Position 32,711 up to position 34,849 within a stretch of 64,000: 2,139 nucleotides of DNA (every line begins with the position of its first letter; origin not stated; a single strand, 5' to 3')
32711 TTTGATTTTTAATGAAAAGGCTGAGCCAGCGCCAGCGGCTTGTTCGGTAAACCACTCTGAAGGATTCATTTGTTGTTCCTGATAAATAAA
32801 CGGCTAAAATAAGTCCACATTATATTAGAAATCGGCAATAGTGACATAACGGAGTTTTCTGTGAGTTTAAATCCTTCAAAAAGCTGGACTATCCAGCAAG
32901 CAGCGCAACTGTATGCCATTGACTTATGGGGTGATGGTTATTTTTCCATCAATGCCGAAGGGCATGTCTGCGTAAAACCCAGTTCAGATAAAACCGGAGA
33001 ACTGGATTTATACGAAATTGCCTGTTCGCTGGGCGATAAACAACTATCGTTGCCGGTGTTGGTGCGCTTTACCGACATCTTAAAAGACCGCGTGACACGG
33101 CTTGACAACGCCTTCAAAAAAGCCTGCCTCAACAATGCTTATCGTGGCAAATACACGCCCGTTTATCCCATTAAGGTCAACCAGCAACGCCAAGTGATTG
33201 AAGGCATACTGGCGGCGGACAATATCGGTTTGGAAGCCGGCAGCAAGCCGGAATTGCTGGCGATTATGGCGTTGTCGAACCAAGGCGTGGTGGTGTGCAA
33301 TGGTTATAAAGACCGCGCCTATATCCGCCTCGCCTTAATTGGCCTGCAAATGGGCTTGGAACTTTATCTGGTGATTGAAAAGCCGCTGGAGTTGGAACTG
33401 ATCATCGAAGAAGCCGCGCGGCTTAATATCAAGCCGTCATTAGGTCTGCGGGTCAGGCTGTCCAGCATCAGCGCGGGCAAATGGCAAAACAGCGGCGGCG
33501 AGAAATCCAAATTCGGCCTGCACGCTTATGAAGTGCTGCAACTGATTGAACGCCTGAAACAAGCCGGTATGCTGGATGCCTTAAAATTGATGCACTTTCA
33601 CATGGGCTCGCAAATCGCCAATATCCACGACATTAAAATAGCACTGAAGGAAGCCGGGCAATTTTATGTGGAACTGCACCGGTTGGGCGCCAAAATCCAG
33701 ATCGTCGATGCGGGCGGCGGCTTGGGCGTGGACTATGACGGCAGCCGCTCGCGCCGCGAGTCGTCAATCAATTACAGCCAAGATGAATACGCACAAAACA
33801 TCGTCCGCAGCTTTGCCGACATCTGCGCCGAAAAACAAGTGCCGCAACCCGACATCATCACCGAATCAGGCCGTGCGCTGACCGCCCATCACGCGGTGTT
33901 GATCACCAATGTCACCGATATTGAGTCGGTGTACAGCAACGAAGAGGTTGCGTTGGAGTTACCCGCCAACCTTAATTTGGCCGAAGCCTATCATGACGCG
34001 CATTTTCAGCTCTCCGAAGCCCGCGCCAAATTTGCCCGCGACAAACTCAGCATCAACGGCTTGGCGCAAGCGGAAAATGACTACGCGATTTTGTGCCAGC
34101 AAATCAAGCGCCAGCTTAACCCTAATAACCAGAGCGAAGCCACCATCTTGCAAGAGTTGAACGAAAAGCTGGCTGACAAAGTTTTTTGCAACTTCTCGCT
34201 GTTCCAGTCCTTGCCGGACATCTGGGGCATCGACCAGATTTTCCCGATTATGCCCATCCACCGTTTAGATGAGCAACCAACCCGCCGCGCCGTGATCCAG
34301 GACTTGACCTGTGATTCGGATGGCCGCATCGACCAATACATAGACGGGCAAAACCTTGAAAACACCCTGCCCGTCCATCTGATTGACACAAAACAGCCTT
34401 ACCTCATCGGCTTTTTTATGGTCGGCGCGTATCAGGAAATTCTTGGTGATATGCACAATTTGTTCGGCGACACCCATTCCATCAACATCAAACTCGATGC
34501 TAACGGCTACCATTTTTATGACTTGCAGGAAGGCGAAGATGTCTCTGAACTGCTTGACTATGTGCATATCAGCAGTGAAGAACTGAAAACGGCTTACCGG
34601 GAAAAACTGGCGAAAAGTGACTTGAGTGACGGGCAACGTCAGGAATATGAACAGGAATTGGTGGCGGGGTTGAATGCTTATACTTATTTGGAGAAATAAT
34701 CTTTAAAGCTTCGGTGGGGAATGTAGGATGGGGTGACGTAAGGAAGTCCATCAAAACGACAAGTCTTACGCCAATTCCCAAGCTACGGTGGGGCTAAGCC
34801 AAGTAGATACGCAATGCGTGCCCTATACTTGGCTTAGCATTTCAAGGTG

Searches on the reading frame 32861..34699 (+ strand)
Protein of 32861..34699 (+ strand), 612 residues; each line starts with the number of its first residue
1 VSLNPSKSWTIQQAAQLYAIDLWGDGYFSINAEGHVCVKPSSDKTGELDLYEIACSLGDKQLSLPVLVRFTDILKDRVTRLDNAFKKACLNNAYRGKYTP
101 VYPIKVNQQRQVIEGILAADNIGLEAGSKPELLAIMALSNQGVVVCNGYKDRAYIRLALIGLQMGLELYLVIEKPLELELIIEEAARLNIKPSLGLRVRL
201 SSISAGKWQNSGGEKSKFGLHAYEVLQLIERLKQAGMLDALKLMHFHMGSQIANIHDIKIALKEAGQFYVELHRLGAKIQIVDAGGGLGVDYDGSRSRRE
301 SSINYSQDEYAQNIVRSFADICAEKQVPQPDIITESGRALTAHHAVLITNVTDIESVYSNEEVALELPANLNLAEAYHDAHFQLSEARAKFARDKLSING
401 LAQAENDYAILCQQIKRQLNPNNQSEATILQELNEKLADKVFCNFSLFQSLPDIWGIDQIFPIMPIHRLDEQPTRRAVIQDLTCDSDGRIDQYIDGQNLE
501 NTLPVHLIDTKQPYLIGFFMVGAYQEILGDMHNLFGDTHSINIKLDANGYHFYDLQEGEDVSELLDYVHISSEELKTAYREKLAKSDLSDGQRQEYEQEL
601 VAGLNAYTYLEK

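Call 22: search_protein_families(library=pfam, proteins=[window:32861-34699:+], max_evalue=0.00001)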
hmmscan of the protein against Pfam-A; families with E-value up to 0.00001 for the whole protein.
window:32861-34699:+ (612 aa): 3 families
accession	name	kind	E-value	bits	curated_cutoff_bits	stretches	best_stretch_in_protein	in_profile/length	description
PF02784.22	Orn_Arg_deC_N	-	8.7e-42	143.6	23.4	1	93-342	14-247/247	Pyridoxal-dependent decarboxylase, pyridoxal binding domain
PF17944.6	Arg_decarbox_C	-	1.1e-12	48.7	23.3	1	561-610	1-51/51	Arginine decarboxylase C-terminal helical extension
PF17810.6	Arg_decarb_HB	-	1.3e-12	48.3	23.3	1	370-434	20-84/84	Arginine decarboxylase helical bundle domain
